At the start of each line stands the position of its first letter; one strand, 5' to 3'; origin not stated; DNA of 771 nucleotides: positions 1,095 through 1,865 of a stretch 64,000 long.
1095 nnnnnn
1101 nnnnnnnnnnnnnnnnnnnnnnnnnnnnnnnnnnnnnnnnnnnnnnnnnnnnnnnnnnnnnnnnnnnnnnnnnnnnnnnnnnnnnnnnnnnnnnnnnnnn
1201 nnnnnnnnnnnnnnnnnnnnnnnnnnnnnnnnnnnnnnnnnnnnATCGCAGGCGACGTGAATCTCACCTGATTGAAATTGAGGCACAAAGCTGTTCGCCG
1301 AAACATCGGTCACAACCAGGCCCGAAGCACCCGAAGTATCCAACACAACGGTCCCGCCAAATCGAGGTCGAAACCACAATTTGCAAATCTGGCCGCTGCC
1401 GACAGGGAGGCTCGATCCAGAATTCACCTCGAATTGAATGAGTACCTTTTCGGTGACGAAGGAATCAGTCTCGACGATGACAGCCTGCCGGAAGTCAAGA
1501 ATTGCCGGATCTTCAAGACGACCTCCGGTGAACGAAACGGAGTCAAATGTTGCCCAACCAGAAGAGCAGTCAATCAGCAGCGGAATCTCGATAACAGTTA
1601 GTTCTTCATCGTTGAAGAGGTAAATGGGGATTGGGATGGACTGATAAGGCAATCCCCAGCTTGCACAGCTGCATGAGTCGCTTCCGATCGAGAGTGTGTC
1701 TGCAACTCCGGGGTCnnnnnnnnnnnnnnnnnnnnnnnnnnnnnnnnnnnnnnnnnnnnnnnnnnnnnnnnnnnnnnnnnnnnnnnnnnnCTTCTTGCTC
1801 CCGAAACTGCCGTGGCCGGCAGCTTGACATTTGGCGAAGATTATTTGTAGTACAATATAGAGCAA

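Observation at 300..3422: Tandem 1.56-kb duplication creating two dockerin-repeat secreted proteins with mosaic divergence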

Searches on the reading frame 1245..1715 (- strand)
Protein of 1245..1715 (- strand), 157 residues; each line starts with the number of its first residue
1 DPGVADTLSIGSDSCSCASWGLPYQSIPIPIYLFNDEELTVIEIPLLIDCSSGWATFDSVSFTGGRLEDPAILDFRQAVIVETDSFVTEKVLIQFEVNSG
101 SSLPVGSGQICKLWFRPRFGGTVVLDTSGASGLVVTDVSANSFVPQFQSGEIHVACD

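Call 50: find_homologous_proteins(query=A4, max_evalue=0.001)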
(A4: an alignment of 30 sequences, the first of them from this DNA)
Query A4 (30 sequences) (157 aa, profile of the alignment): 8 proteins with E <= 0.001 among 2416 candidates.
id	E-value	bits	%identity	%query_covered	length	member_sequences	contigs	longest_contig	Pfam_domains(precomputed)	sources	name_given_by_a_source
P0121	3.6e-45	172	25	98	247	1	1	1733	-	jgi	-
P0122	2.8e-43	166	29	33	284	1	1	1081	PF00404.25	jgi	jgi:hypothetical protein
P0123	3.5e-42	162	50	9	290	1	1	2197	PF00404.25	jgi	jgi:hypothetical protein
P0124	2.1e-37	147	25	98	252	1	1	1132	PF00404.25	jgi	jgi:hypothetical protein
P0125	2.3e-29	121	37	19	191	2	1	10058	PF00404.25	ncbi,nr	ncbi:MAG: dockerin type I domain-containing protein, partial [candidate division Zixibacteria bacter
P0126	9.5e-13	67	28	99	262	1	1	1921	-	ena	-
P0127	2.4e-9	56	28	98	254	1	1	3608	-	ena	-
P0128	2.1e-7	49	29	98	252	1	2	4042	-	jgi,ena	-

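Call 51: search_solved_structures(query=A4, max_evalue=10)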
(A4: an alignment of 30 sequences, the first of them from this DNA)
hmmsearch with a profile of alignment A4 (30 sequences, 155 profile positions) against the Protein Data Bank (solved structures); distinct sequences matched with E-value up to 10: 3.
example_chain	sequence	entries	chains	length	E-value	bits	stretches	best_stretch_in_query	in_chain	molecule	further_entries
3m86_A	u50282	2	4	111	0.33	14.4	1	39-122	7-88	Amoebiasin-2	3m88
5e09_A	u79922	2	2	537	0.36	14.3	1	28-93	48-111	Cellulase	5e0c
5xrc_A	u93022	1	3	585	0.43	14.1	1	28-93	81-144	Cellulase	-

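Call 59: search_protein_representatives(alignment_id=A4)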
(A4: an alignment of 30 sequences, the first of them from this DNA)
Query: 30 sequences, 155 profile positions. Proteins with E-value up to 0.001 (for the whole library): 487; up to 1e-10: 158; up to 1e-30: 15. The best 150 are listed.
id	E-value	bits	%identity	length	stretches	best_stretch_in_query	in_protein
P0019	3.4e-94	329.5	-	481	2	3-155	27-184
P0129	7.5e-92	321.9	-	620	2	2-154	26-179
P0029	8.4e-91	318.5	-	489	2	2-155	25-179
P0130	2.7e-89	313.6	-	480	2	2-155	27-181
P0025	1.2e-86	305.0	-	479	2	2-155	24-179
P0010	1.6e-85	301.4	-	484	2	2-155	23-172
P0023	7.5e-81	286.2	-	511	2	1-153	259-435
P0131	1.6e-79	281.9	-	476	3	1-155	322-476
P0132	1.3e-72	259.4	-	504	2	2-155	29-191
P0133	1.9e-64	232.8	-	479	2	1-154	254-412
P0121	1.1e-45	171.9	-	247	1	1-155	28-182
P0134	4.6e-44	166.7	-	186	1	3-155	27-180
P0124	6.7e-38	146.6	-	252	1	1-153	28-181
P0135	1.8e-36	142.0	-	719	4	2-153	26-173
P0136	1.6e-32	129.2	-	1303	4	7-145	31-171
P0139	1.5e-24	103.3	-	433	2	3-152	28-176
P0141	9.7e-24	100.7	-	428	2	2-153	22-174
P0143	2.9e-23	99.1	-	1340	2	3-152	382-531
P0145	2.8e-22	95.9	-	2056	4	4-152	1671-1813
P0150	5.5e-20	88.5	-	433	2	3-153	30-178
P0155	2.3e-19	86.5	-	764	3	8-153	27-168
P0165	2.3e-17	80.0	-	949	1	2-146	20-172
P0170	1.4e-16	77.4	-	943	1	2-153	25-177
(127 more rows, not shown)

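Call 61: search_protein_families(library=pfam, proteins=[P0129, P0135, P0136, P0139, P0143, P0145, P0170, P0165, P0121, P0155], max_evalue=0.01)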
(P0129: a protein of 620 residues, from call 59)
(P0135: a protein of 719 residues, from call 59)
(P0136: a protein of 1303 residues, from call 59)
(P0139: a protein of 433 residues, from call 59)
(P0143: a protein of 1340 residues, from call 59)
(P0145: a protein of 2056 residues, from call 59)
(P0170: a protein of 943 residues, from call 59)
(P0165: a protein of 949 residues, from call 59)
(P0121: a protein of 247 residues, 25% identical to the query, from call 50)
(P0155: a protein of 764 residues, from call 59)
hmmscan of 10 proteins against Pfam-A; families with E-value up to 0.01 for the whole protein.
P0129 (620 aa): 1 family
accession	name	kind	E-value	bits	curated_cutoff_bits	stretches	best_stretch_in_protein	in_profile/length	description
PF00404.24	Dockerin_1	-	3.1e-13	50.1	22.9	1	415-469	1-56/57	Dockerin type I domain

P0135 (719 aa): 4 families
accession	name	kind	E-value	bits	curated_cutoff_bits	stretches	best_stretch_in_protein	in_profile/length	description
PF00963.24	Cohesin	-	2.1e-21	77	24.1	3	478-594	5-129/139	Cohesin domain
PF13860.13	FlgD_ig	-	6.9e-09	36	27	1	645-705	13-74/79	FlgD Ig-like domain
PF18962.6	Por_Secre_tail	-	7.7e-07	29.8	27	1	636-708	2-66/75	Secretion system C-terminal sorting domain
PF13585.12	CHU_C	-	0.0014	19.1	27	1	655-706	28-72/86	CHU_C Type IX secretion signal domain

P0136 (1303 aa): 1 family
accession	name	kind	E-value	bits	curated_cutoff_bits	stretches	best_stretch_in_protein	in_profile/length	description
PF00404.24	Dockerin_1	-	2.7e-11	43.9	22.9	1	1236-1293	2-55/57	Dockerin type I domain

P0139 (433 aa): 4 families
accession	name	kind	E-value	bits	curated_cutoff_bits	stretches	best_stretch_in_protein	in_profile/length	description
PF13860.13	FlgD_ig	-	6.3e-09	36.1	27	1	359-417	11-72/79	FlgD Ig-like domain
PF18962.6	Por_Secre_tail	-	1.9e-07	31.7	27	1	350-429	2-73/75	Secretion system C-terminal sorting domain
PF13585.12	CHU_C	-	7.8e-05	23.2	27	1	355-420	15-72/86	CHU_C Type IX secretion signal domain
PF00963.24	Cohesin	-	0.00079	20.1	24.1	1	188-304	5-126/139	Cohesin domain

P0143 (1340 aa): 3 families
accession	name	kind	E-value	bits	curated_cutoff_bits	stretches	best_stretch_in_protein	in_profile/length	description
PF13517.12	FG-GAP_3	-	1.8e-26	93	26.9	4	861-924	1-60/61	FG-GAP-like repeat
PF01839.29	FG-GAP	-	9.5e-10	38.6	22.1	1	804-825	3-24/37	FG-GAP repeat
PF18962.6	Por_Secre_tail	-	4e-08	33.9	27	1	1262-1336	2-73/75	Secretion system C-terminal sorting domain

P0145 (2056 aa): 6 families
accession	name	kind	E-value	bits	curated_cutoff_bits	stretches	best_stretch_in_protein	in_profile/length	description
PF19190.6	BACON_2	-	6.7e-73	241.1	25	10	1010-1090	3-85/94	Viral BACON domain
PF22076.2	Cep192_D6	-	2.4e-13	50.6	35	0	391-459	3-67/101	Cep192 domain 6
PF18962.6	Por_Secre_tail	-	5e-06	27.2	27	0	1973-2046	2-67/75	Secretion system C-terminal sorting domain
PF00963.24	Cohesin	-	2.8e-05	24.8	24.1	0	1677-1813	3-139/139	Cohesin domain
PF24291.1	Ig_CFAP65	-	8.4e-05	22.8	27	0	714-741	21-48/121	Cilia- and flagella-associated protein 65-like, Ig-like domain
PF13860.13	FlgD_ig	-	0.00014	22.2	27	1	1987-2043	18-75/79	FlgD Ig-like domain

P0170 (943 aa): 4 families
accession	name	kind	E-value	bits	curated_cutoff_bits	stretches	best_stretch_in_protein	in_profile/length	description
PF13517.12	FG-GAP_3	-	2.2e-27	95.9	26.9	5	503-566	1-60/61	FG-GAP-like repeat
PF01839.29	FG-GAP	-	4.9e-17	61.8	22.1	2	447-468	4-25/37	FG-GAP repeat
PF13860.13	FlgD_ig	-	1.3e-07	32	27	1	869-932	13-77/79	FlgD Ig-like domain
PF18962.6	Por_Secre_tail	-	9.3e-05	23.1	27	1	860-939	2-73/75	Secretion system C-terminal sorting domain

P0165 (949 aa): 5 families
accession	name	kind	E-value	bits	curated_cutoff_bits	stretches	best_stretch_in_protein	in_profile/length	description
PF13517.12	FG-GAP_3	-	1.8e-25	89.7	26.9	4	511-574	1-60/61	FG-GAP-like repeat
PF13860.13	FlgD_ig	-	7.3e-10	39.1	27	1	875-936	13-75/79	FlgD Ig-like domain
PF01839.29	FG-GAP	-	6.4e-09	35.9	22.1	2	455-475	4-24/37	FG-GAP repeat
PF18962.6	Por_Secre_tail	-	6.2e-06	26.9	27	1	866-946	2-74/75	Secretion system C-terminal sorting domain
PF13585.12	CHU_C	-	0.00055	20.5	27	1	882-942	25-79/86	CHU_C Type IX secretion signal domain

P0121 (247 aa): 1 family
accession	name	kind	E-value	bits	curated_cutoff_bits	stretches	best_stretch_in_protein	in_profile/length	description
PF00404.24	Dockerin_1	-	0.0001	22.9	22.9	1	185-238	2-56/57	Dockerin type I domain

P0155 (764 aa): 7 families
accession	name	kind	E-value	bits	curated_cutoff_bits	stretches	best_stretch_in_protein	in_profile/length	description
PF19190.6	BACON_2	-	3.2e-11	43.4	25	2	280-334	4-58/94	Viral BACON domain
PF13860.13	FlgD_ig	-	1.2e-07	32.1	27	1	693-750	16-74/79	FlgD Ig-like domain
PF00963.24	Cohesin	-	0.00017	22.2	24.1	0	382-418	3-41/139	Cohesin domain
PF13585.12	CHU_C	-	0.00049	20.6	27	0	699-751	27-72/86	CHU_C Type IX secretion signal domain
PF18962.6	Por_Secre_tail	-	0.0011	19.6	27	1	682-760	3-73/75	Secretion system C-terminal sorting domain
PF22076.2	Cep192_D6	-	0.0039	17.8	35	0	176-264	5-99/101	Cep192 domain 6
PF13004.13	BACON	-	0.0047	17.3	25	1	212-266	5-59/61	Putative binding domain, N-terminal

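Call 62: list_cluster_members(proteins=[P0135, P0139, P0141, P0170, P0136, P0129, P0145, P0155, P0143, P0150])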
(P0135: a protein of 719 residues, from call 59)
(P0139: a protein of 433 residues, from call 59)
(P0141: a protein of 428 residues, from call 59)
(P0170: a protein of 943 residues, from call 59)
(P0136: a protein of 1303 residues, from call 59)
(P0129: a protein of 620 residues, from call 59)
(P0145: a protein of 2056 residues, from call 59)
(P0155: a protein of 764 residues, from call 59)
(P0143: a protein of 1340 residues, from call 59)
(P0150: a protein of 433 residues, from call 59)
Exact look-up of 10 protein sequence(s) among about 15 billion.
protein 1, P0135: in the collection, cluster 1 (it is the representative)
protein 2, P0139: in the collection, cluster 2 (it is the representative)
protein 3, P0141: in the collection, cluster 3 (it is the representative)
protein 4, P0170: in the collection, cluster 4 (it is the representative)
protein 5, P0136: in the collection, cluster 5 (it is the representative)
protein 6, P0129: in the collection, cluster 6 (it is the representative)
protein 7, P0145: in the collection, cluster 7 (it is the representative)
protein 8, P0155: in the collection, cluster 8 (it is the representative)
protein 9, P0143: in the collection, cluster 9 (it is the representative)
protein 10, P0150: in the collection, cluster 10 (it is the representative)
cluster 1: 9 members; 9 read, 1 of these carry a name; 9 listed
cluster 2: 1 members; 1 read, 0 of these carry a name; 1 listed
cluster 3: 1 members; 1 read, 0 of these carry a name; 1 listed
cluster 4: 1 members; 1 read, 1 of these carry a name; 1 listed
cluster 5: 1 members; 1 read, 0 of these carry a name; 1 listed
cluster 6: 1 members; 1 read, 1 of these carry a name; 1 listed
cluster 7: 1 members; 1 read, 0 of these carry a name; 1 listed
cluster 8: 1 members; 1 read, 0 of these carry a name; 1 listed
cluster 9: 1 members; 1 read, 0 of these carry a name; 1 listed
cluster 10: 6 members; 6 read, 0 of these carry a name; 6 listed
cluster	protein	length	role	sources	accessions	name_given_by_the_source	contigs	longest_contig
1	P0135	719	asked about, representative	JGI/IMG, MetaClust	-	\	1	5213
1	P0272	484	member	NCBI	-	-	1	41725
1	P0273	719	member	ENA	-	-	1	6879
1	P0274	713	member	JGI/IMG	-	-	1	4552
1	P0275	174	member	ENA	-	-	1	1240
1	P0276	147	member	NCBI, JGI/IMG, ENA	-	-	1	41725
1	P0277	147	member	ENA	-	-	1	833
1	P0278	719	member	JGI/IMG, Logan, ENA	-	-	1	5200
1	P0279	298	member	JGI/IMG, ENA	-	-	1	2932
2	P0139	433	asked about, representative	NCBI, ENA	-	-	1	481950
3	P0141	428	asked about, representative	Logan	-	-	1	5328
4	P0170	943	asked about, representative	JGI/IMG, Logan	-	hypothetical protein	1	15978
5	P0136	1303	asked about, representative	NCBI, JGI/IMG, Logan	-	-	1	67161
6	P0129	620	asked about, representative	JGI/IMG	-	hypothetical protein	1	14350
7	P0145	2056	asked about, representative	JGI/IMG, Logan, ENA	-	-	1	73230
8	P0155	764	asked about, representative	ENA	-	-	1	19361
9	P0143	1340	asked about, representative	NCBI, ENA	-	-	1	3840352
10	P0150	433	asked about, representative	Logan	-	-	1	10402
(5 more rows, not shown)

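Call 63: find_encoding_contigs(protein=P0139, flank=4000, max_places=2)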
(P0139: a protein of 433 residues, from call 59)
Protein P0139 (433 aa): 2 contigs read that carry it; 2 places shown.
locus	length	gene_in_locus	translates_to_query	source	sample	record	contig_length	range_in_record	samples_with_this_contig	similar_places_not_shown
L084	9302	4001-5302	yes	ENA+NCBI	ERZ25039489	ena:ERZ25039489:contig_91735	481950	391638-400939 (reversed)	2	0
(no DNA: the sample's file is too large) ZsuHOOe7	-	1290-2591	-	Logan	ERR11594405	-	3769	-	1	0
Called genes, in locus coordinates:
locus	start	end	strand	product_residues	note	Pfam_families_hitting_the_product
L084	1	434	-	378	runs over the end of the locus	PF02119:FlgI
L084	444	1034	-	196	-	PF02107:FlgH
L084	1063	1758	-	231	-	PF13144:ChapFlgA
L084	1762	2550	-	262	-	PF00460:Flg_bb_rod, PF22692:LlgE_F_G_D1, PF06429:Flg_bbr_C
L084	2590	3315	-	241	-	PF00460:Flg_bb_rod (weak), PF22692:LlgE_F_G_D1, PF06429:Flg_bbr_C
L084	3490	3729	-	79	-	-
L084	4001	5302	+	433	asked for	PF13860:FlgD_ig, PF18962:Por_Secre_tail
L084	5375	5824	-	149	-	PF02050:FliJ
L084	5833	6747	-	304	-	PF00006:ATP-synt_ab, PF18269:T3SS_ATPase_C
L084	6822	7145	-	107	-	PF02874:ATP-synt_ab_N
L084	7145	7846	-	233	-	PF02108:FliH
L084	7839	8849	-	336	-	PF03448:MgtE_N (faint), PF14842:FliG_N, PF14841:FliG_M, PF14842:FliG_N (weak), PF01706:FliG_C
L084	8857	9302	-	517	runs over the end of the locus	PF01514:YscJ_FliF, PF08345:YscJ_FliF_C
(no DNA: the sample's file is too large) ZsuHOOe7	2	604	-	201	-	?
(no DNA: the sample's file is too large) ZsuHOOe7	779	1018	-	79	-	-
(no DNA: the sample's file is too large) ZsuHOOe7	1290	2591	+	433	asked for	PF13860:FlgD_ig, PF18962:Por_Secre_tail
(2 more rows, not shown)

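Call 64: find_encoding_contigs(protein=P0136, flank=4000, max_places=2)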
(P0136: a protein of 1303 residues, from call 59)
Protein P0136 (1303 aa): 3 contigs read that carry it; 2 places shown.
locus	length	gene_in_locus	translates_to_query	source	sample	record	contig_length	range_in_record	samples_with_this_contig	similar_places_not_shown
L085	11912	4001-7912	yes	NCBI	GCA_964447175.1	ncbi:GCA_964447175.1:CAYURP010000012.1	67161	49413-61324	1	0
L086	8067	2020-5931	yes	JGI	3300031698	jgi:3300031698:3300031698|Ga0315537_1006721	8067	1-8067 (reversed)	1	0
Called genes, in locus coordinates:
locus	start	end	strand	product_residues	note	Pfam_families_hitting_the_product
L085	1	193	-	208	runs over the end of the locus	PF00440:TetR_N, PF08359:TetR_C_4 (faint), PF17932:TetR_C_24, PF17938:TetR_C_29 (weak)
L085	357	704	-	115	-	PF08899:DUF1844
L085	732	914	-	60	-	-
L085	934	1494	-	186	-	PF04017:DUF366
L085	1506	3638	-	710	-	PF17191:RecG_wedge, PF01336:tRNA_anti-codon (faint), PF00270:DEAD, PF04851:ResIII, PF22590:Cas3-like_C_2 (faint), PF00271:Helicase_C, PF19833:RecG_dom3_C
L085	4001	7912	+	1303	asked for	PF00404:Dockerin_1 (weak)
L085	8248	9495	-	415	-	PF07498:Rho_N, PF07497:Rho_RNA_bind, PF00006:ATP-synt_ab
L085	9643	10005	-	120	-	PF02410:RsfS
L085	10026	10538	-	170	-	PF13399:LytR_C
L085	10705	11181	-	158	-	-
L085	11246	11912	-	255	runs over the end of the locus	PF00483:NTP_transferase, PF01128:IspD, PF02348:CTP_transf_3 (weak), PF12804:NTP_transf_3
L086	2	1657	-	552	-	?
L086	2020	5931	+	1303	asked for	PF00404:Dockerin_1 (weak)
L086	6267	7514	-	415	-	PF07498:Rho_N, PF07497:Rho_RNA_bind, PF00006:ATP-synt_ab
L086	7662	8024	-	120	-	PF02410:RsfS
